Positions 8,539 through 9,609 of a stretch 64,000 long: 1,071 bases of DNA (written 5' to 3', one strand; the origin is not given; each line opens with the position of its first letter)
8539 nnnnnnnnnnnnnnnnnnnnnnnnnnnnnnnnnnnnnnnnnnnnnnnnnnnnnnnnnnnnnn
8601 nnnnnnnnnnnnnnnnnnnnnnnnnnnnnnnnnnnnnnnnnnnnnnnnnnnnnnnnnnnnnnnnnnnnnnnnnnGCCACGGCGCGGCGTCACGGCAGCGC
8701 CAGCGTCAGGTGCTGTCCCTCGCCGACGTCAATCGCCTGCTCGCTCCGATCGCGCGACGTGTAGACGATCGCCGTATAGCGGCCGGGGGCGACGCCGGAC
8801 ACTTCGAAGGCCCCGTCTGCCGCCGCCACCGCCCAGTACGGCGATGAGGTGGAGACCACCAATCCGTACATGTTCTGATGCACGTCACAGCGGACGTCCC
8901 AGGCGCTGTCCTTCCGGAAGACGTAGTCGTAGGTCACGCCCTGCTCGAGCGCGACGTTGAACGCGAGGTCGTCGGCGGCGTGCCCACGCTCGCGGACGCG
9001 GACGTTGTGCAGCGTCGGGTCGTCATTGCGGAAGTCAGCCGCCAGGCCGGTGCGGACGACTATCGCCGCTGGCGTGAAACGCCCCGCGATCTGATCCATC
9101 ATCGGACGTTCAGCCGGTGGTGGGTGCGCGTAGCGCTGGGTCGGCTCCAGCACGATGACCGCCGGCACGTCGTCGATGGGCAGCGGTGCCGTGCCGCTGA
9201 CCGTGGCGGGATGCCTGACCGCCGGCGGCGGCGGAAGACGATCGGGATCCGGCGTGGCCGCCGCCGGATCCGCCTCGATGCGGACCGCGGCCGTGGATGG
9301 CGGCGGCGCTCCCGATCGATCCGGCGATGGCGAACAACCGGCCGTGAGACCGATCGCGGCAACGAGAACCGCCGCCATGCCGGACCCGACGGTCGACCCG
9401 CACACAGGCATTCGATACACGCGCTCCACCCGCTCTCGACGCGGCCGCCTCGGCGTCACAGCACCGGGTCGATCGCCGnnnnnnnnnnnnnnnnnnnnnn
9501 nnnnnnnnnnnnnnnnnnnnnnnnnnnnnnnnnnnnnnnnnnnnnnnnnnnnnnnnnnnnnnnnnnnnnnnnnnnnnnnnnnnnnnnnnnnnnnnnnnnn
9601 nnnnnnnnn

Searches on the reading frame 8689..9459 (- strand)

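Call 13: search_protein_families(library=pfam, proteins=[window:8689-9459:-], max_evalue=0.001)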
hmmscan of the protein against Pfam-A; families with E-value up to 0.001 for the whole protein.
window:8689-9459:- (256 aa): 2 families
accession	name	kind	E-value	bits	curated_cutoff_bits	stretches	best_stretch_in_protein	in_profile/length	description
PF14686.12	fn3_3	-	1.6e-05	25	24.4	1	205-235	24-54/75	Polysaccharide lyase family 4, domain II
PF13620.12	CarboxypepD_reg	-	0.00047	20.9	32.3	0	203-253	25-77/82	Carboxypeptidase regulatory-like domain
